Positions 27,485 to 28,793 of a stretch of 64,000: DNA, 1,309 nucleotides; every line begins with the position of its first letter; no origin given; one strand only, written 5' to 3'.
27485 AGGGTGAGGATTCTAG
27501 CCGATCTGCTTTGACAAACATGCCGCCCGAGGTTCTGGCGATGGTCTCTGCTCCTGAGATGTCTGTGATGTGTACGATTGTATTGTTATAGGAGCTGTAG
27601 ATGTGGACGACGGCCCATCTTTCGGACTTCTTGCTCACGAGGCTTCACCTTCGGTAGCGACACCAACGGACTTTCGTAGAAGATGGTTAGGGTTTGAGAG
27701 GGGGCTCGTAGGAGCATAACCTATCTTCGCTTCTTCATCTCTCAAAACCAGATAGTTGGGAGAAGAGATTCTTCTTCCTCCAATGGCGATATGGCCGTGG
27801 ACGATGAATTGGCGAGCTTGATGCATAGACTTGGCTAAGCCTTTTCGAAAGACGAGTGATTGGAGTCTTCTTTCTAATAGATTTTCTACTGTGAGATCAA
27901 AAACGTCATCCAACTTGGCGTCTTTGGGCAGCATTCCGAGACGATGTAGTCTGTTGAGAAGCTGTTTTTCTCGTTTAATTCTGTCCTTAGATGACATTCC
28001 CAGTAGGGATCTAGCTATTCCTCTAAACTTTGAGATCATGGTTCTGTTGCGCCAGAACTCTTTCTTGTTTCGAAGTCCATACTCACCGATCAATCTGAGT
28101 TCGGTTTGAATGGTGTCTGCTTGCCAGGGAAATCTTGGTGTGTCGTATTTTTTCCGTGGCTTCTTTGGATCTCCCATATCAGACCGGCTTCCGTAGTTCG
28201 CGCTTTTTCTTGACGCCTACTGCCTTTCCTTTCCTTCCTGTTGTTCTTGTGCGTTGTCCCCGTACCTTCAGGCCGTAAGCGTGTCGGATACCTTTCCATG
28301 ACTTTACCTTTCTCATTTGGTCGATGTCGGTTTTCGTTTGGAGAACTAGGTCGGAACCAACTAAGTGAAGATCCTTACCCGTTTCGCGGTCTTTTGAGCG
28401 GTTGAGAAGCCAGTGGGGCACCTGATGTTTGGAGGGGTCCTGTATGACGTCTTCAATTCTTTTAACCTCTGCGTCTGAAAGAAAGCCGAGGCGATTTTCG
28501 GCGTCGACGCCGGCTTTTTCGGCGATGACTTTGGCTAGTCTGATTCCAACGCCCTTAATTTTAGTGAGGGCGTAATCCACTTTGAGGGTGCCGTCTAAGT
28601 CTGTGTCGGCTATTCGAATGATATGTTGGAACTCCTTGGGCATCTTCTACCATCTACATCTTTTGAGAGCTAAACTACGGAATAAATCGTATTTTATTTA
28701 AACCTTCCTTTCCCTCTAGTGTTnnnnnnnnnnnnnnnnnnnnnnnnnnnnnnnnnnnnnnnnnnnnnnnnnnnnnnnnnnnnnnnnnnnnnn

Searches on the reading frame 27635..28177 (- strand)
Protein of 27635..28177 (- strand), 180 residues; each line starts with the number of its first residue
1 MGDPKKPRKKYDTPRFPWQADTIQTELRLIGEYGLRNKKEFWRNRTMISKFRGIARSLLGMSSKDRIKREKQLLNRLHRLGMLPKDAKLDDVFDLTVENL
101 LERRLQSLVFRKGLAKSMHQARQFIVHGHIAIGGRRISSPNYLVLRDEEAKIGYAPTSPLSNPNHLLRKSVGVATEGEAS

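Call 86: search_protein_families(library=pfam, proteins=[window:27635-28177:-], max_evalue=0.001)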
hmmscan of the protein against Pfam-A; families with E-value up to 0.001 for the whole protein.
window:27635-28177:- (180 aa): 3 families
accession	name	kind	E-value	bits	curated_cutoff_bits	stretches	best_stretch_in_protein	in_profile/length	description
PF01479.30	S4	-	4.8e-14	52.3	22.8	1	103-148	1-46/48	S4 domain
PF00163.24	Ribosomal_S4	-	1.9e-06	28.9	23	1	17-102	17-95/95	Ribosomal protein S4/S9 N-terminal domain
PF22421.1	SYY_C-terminal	-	3.1e-05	24.2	27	1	94-149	11-65/83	Tyrosine--tRNA ligase SYY-like C-terminal domain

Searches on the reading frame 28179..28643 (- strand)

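Call 86: search_protein_families(library=pfam, proteins=[window:28179-28643:-], max_evalue=0.001)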
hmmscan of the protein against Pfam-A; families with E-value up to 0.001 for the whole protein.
window:28179-28643:- (154 aa): 1 family
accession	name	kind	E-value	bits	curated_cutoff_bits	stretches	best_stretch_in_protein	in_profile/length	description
PF00416.27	Ribosomal_S13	-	2.8e-42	144.6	31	1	10-138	1-128/128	Ribosomal protein S13/S18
